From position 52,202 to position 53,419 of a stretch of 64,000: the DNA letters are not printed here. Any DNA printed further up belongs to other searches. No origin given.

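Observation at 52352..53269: NanA-type lyase carrying the DapA-type Arg, inserted inside the peptidoglycan operon: possible non-orthologous DHDPS for meso-DAP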

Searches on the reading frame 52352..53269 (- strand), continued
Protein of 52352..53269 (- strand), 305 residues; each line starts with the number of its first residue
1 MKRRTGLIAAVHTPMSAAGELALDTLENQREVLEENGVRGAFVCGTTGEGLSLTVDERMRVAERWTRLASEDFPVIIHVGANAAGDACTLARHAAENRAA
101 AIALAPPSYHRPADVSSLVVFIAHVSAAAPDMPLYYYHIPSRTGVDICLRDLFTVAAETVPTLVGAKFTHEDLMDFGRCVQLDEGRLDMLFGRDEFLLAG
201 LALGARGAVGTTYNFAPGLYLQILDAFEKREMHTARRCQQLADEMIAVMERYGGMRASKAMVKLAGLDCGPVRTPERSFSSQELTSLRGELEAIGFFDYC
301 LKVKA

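Call 8: find_related_loci(query=A1, collection=genome_contigs, flank=10000)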
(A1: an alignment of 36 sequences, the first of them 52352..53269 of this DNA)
Query A1 (305 aa) in genome_contigs; peptide patterns used: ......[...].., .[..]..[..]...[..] (x = any residue, [..] = any of these).
599 stretches matched a pattern (row limit reached: there are more); 585 encode a relative of the query (tblastn E <= 1e-3); the best 80 are kept; 80 distinct loci.
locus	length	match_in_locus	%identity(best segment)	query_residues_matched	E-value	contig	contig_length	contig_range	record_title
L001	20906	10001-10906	53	1-302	2e-101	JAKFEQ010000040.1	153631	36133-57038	MAG: Opitutaceae bacterium isolate LC077 contig-124_70, whole genome shotgun sequence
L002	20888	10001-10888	53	6-302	3e-101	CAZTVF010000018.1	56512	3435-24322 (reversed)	MAG TPA_asm: uncultured Planctomycetaceae bacterium isolate SRP272421_co2_511 genome assembly, contig: NODE_864_length_5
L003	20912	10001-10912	50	1-302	2e-99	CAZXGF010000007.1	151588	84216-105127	MAG TPA_asm: uncultured Verrucomicrobiota bacterium isolate binchicken_co89_561 genome assembly, contig: NODE_46_length_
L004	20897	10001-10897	53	2-300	2e-99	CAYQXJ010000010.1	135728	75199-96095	MAG TPA_asm: uncultured candidatus Brocadiaceae bacterium isolate SRP141376_co1_249 genome assembly, contig: NODE_270_le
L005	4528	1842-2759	51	1-305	1e-99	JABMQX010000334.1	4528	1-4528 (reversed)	MAG: bacterium isolate bin.280 k141_2017820, whole genome shotgun sequence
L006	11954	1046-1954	51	2-304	6e-99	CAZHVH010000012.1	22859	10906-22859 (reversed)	MAG TPA_asm: uncultured bacterium isolate binchicken_co6_520 genome assembly, contig: NODE_2065_length_22859_cov_14.6086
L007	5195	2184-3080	52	5-303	1e-98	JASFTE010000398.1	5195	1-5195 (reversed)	MAG: Armatimonadota bacterium isolate D1103U20metaG_Bin_143 D1103U20metaG_FD_scaffold_6627_c1, whole genome shotgun sequ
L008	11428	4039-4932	54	6-302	2e-98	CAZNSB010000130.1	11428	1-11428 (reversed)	MAG TPA_asm: uncultured Planctomycetaceae bacterium isolate SRP068000_co1_132 genome assembly, contig: NODE_10327_length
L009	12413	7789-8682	51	2-299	2e-97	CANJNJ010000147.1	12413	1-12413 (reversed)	MAG: Opitutaceae bacterium isolate RH-23may17-318 genome assembly, contig: RH-23may17-C39879, whole genome shotgun seque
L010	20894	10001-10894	52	3-300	1e-96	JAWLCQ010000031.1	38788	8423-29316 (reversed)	MAG: Phycisphaerae bacterium isolate 15dZY3.bin.65 NODE_1453_length_38788_cov_6.057484, whole genome shotgun sequence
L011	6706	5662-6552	53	1-300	2e-96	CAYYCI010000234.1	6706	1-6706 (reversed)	MAG TPA_asm: uncultured Planctomycetota bacterium isolate binchicken_co256_285 genome assembly, contig: NODE_34363_lengt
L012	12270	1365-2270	53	2-303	2e-96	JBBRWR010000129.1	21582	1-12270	MAG: Opitutales bacterium isolate La4_metabat2.052 La4_metabat2.052_K_198034_L_21582_cov_18.2916, whole genome shotgun s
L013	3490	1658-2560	51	3-302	4e-96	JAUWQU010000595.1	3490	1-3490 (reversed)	MAG: Phycisphaerae bacterium isolate CSMAG_2510 CSMAG_2510_k141_792831_length_3490_cov_6.0000, whole genome shotgun sequ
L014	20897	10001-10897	52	5-303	4e-95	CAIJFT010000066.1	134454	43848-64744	MAG: uncultured Opitutae bacterium isolate Ki3-D2_bin-2221 genome assembly, contig: bin-2221:066/469, whole genome shotg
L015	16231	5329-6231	52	1-301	1e-94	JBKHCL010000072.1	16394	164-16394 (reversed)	MAG: Phycisphaerae bacterium isolate D1M02_5 NODE_955_length_16394_cov_12.231593, whole genome shotgun sequence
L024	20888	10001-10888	49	5-300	2e-92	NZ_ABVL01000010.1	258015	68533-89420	Chthoniobacter flavus Ellin428 ctg70, whole genome shotgun sequence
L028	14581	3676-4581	51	3-302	4e-92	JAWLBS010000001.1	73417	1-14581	MAG: Phycisphaerae bacterium isolate 15dZY3.bin.115 NODE_599_length_73417_cov_7.901334, whole genome shotgun sequence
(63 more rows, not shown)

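Call 15: search_protein_families(library=pfam, proteins=[L028:14-1132:+, L028:1512-2615:+, L028:2618-3676:+, L028:4613-5575:+, L028:5281-6606:+, L028:6781-7311:+, L010:7467-9587:+, L010:4395-6257:+, L010:7248-9434:-, L010:2728-5637:-], max_evalue=0.00001)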
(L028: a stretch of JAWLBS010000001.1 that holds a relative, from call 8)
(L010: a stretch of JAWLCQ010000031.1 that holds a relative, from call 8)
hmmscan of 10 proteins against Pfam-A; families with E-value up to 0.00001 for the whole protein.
L028:14-1132:+ (372 aa): 1 family
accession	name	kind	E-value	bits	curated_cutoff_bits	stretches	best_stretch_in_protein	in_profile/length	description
PF13088.12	BNR_2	-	9.7e-06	25.6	31.4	0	134-297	99-242/277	BNR repeat-like domain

L028:1512-2615:+ (367 aa): 0 families

L028:2618-3676:+ (352 aa): 0 families

L028:4613-5575:+ (320 aa): 0 families

L028:5281-6606:+ (441 aa): 0 families

L028:6781-7311:+ (176 aa): 1 family
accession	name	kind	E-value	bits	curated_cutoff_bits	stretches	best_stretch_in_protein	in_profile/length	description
PF00581.25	Rhodanese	-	1.2e-15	58.3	22.2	1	75-169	2-101/102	Rhodanese-like domain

L010:7467-9587:+ (706 aa): 3 families
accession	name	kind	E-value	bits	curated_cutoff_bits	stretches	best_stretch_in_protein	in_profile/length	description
PF01301.25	Glyco_hydro_35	-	5.2e-27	95.7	27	1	12-118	9-104/319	Glycosyl hydrolases family 35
PF22369.2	GLMA_2nd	-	2.7e-08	34.1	27.7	1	472-559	11-99/138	GLMA-like, second domain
PF08532.16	Glyco_hydro_42M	-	2.4e-06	27.6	25.8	1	497-541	46-90/207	Beta-galactosidase trimerisation domain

L010:4395-6257:+ (620 aa): 0 families

L010:7248-9434:- (728 aa): 0 families

L010:2728-5637:- (969 aa): 1 family
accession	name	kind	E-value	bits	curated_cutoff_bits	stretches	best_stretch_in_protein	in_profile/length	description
PF03692.20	CxxCxxCC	-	4.1e-11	43.9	23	1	837-947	1-84/85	Putative zinc- or iron-chelating domain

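Call 16: find_encoding_contigs(protein=P0003, flank=8000, max_places=2)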
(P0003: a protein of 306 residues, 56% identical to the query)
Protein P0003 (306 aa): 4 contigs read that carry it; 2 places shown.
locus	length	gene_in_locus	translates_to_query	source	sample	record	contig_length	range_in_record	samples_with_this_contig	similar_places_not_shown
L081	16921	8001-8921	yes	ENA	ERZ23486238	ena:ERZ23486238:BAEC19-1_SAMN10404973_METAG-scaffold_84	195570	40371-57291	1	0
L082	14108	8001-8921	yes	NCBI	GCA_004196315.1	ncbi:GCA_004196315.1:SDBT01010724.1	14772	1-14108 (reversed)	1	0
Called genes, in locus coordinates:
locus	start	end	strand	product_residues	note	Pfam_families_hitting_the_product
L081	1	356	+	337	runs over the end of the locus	PF00890:FAD_binding_2 (faint), PF01266:DAO (faint), PF01946:Thi4 (faint), PF07992:Pyr_redox_2, PF12831:FAD_oxidored (weak), PF13450:NAD_binding_8 (weak), PF13738:Pyr_redox_3, PF00070:Pyr_redox (weak), +1 more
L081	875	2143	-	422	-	PF00275:EPSP_synthase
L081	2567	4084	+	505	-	PF01225:Mur_ligase, PF08245:Mur_ligase_M, PF02875:Mur_ligase_C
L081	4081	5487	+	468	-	PF01225:Mur_ligase, PF08245:Mur_ligase_M, PF02875:Mur_ligase_C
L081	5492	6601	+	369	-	PF10555:MraY_sig1 (faint), PF00953:Glycos_transf_4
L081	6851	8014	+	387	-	PF01098:FTSW_RODA_SPOVE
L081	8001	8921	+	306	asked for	PF00701:DHDPS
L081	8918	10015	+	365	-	PF03033:Glyco_transf_28, PF04101:Glyco_tran_28_C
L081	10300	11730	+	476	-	PF01225:Mur_ligase, PF08245:Mur_ligase_M, PF02875:Mur_ligase_C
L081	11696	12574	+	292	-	PF01565:FAD_binding_4, PF02873:MurB_C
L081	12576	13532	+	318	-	PF01820:Dala_Dala_lig_N, PF02655:ATP-grasp_3 (faint), PF07478:Dala_Dala_lig_C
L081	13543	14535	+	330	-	-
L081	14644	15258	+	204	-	-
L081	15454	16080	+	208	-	-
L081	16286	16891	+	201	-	PF12917:YfbR-like, PF13023:HD_3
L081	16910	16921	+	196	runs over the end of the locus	PF01596:Methyltransf_3, PF13578:Methyltransf_24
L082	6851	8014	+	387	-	PF01098:FTSW_RODA_SPOVE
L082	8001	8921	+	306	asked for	PF00701:DHDPS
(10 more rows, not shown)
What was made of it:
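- Gene boundaries overlap in L081, with ftsW/lyase and lyase/murG overlaps (call 16).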

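Call 17: find_encoding_contigs(protein=P0009, flank=8000, max_places=2)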
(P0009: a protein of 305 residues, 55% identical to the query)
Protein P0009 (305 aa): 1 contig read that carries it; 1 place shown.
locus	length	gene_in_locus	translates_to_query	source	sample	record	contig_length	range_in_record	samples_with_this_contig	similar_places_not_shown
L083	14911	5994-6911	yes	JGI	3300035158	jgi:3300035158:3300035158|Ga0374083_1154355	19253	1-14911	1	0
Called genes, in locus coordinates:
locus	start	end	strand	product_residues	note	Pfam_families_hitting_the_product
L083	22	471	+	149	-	PF00905:Transpeptidase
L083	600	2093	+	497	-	PF08245:Mur_ligase_M, PF02875:Mur_ligase_C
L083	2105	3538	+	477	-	PF01225:Mur_ligase (weak), PF08245:Mur_ligase_M, PF02875:Mur_ligase_C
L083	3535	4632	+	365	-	PF10555:MraY_sig1 (weak), PF00953:Glycos_transf_4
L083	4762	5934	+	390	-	PF01098:FTSW_RODA_SPOVE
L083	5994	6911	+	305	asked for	PF00701:DHDPS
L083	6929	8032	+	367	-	PF13088:BNR_2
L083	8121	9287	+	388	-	PF13555:AAA_29 (weak), PF13304:AAA_21, PF13175:AAA_15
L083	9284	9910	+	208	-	-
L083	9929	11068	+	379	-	PF03033:Glyco_transf_28, PF04101:Glyco_tran_28_C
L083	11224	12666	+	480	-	PF01225:Mur_ligase, PF08245:Mur_ligase_M, PF02875:Mur_ligase_C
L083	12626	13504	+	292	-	PF01565:FAD_binding_4, PF02873:MurB_C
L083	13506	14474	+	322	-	PF01820:Dala_Dala_lig_N, PF02655:ATP-grasp_3 (weak), PF07478:Dala_Dala_lig_C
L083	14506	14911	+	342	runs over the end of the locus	-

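Call 18: find_encoding_contigs(protein=P0001, flank=8000, max_places=3)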
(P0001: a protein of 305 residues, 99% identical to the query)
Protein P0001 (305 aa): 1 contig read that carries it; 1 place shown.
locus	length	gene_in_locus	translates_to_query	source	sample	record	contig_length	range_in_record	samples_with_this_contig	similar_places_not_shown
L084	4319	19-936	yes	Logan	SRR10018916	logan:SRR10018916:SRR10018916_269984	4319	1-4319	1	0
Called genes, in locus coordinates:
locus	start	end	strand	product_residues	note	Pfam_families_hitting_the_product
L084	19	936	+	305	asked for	PF00701:DHDPS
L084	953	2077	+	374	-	PF03033:Glyco_transf_28, PF04101:Glyco_tran_28_C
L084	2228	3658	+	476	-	PF01225:Mur_ligase, PF21799:MurD-like_N (weak), PF08245:Mur_ligase_M, PF02875:Mur_ligase_C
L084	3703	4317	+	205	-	?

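Call 20: find_encoding_contigs(protein=P0046, flank=8000, max_places=2)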
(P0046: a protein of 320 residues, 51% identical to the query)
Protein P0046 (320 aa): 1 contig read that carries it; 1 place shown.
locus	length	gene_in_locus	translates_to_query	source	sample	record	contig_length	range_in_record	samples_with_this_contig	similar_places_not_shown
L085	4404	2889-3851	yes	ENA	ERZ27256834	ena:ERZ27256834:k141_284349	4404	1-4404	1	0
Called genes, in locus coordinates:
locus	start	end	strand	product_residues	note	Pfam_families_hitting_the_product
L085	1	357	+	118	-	?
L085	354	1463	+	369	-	PF00953:Glycos_transf_4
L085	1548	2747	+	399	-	PF01098:FTSW_RODA_SPOVE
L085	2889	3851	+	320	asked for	PF00701:DHDPS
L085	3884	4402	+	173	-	?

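Call 21: find_encoding_contigs(protein=P0084, flank=8000, max_places=2)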
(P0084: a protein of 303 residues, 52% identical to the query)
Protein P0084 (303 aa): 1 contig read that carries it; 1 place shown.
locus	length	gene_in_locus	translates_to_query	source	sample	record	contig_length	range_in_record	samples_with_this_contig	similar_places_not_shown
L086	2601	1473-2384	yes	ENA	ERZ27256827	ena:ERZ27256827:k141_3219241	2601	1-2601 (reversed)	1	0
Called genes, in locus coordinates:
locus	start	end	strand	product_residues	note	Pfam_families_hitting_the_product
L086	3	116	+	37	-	?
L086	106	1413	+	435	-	PF00083:Sugar_tr (faint), PF07690:MFS_1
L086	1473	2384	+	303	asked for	PF00701:DHDPS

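Call 22: find_encoding_contigs(protein=P0002, flank=8000, max_places=2)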
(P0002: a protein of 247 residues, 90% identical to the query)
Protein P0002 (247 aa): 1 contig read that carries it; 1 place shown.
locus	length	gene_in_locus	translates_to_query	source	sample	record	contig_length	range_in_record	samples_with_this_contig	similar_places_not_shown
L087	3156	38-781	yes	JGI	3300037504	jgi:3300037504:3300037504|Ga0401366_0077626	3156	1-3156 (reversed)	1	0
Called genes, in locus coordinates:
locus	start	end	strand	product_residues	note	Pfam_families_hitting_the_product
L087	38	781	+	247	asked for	PF00701:DHDPS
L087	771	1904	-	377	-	-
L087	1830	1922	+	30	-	-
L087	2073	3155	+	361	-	?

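Call 42: search_protein_families(library=pfam, alignment_id=A3, max_evalue=0.00001)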
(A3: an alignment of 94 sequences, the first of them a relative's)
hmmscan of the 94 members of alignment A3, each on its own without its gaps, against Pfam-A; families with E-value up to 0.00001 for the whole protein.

A. member 1, L001:11062-13032:+ (657 aa): 2 families
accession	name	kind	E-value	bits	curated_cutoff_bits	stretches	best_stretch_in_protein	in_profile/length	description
PF00593.30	TonB_dep_Rec_b-barrel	-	2.5e-30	107.1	27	1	224-628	21-436/436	TonB dependent receptor-like, beta-barrel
PF07715.20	Plug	-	5.3e-16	59.5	23.9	1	71-182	2-107/107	TonB-dependent Receptor Plug Domain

B. families by the number of members that match (of 94 scanned): 75 families (the first 25 are shown)
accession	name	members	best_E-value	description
PF13088.12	BNR_2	19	4.1e-56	BNR repeat-like domain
PF13859.12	BNR_3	15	2.8e-25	BNR repeat-like domain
PF02012.26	BNR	14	6.2e-13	BNR/Asp-box repeat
PF07690.21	MFS_1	9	3.5e-67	Major Facilitator Superfamily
PF00474.23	SSF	8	6.1e-52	Sodium:solute symporter family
PF24996.1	NANM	8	6.3e-45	N-acetylneuraminate epimerase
PF24681.1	Kelch_KLHDC2_KLHL20_DRC7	8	9.5e-19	KLHDC2/KLHL20/DRC7 Kelch-repeats domain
PF01344.31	Kelch_1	8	7.3e-10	Kelch motif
PF24316.1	Tli3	7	8.1e-15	T6SS Tli3 immunity protein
PF13964.12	Kelch_6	7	5.8e-12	Kelch motif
PF02826.25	2-Hacid_dh_C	6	2.2e-58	D-isomer specific 2-hydroxyacid dehydrogenase, NAD binding domain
PF00389.36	2-Hacid_dh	6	2.6e-26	D-isomer specific 2-hydroxyacid dehydrogenase, catalytic domain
PF21471.3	Reelin_subrepeat-B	6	1e-07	Reelin subrepeat B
PF13385.13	Laminin_G_3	5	3.3e-21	Concanavalin A-like lectin/glucanases superfamily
PF07729.17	FCD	5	6.7e-19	FCD domain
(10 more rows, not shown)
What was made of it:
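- Across 73 such loci, 94 adjacent same-strand ORFs were scanned: 19 matched BNR_2 (sialidase-like repeat), 9 MFS, 8 SSF, 8 NanM and 5 GntR/FCD (call 42). The neighbourhood statistics point to ordinary sialic-acid catabolism, including NanM, which is named for Neu5Ac (call 42).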

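Call 57: search_protein_families(library=pfam, proteins=[L002:10902-12035:+, L083:6929-8029:+, L083:8121-9284:+, L083:9284-9907:+], max_evalue=0.0001)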
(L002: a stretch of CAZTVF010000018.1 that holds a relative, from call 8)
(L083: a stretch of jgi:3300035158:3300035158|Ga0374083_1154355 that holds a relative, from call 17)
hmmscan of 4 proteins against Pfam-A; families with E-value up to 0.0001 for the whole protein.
L002:10902-12035:+ (378 aa): 2 families
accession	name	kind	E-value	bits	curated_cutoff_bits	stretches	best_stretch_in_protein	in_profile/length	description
PF13088.12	BNR_2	-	2.4e-18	66.9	31.4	1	137-286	85-228/277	BNR repeat-like domain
PF02012.26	BNR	-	1.2e-07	31.1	27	0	195-205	1-11/12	BNR/Asp-box repeat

L083:6929-8029:+ (367 aa): 1 family
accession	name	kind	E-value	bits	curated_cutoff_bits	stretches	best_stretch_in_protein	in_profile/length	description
PF13088.12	BNR_2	-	3.1e-15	56.7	31.4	1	106-240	75-202/277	BNR repeat-like domain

L083:8121-9284:+ (388 aa): 4 families
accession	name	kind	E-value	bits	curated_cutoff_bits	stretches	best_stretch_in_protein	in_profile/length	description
PF13304.12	AAA_21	-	1.9e-36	127.1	27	1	33-324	2-303/304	AAA domain, putative AbiEii toxin, Type IV TA system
PF13175.12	AAA_15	-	8.2e-15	55.7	32.1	1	282-323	332-373/374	AAA ATPase domain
PF13555.12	AAA_29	-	1.6e-06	28.2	27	1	12-50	2-42/61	P-loop containing region of AAA domain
PF02463.25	SMC_N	-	3.1e-05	24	40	0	12-53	3-47/220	RecF/RecN/SMC N terminal domain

L083:9284-9907:+ (208 aa): 0 families

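Call 64: search_solved_structures(query=L002:10902-12035:+, max_evalue=0.01)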
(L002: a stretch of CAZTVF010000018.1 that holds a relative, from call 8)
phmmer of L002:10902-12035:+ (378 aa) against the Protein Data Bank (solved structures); distinct sequences matched with E-value up to 0.01: 36.
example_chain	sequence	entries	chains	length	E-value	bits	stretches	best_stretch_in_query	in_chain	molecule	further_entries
5hx0_A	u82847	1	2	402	4.2e-10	42.6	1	23-288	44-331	Uncharacterized protein Dfer_1899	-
2w20_A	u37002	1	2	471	1.1e-07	34.7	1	132-259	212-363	SIALIDASE A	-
3h71_A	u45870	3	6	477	1.1e-07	34.7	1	132-259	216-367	Sialidase A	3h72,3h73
2ya4_A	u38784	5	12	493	1.1e-07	34.7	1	132-259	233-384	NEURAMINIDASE A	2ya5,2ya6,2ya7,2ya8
7a54_A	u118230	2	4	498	1.2e-07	34.6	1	133-259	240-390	Sialidase A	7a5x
5kky_A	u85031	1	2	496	1.2e-07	34.5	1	132-259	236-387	Sialidase A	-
2vvz_A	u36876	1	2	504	1.4e-07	34.3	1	133-259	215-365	SIALIDASE A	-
6qzh_A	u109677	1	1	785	4.4e-07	32.7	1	133-259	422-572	C-C chemokine receptor type 7,Sialidase A,C-C chemokine receptor type 7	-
9k6l_R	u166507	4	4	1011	5.8e-07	32.3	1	133-259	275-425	exo-alpha-sialidase,Taste receptor type 2 member 16,LgBiT | Fusion protein 1,exo-alpha-sialidase,Taste receptor type 2 member 16,Fusion protein 2,exo- | Fusion 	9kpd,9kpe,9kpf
2bf6_A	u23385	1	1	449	1.7e-06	30.7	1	137-259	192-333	EXO-ALPHA-SIALIDASE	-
2vk5_A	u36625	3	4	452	1.7e-06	30.7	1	137-259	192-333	EXO-ALPHA-SIALIDASE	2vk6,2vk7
5tsp_A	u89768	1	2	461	1.8e-06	30.7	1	137-259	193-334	Sialidase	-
8url_A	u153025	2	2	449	2e-06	30.5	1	138-259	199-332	Exo-alpha-sialidase NanJ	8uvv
9c20_A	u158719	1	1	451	2e-06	30.5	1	138-259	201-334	exo-alpha-sialidase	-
8u2a_A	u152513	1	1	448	2.2e-06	30.3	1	137-259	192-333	Exo-alpha-sialidase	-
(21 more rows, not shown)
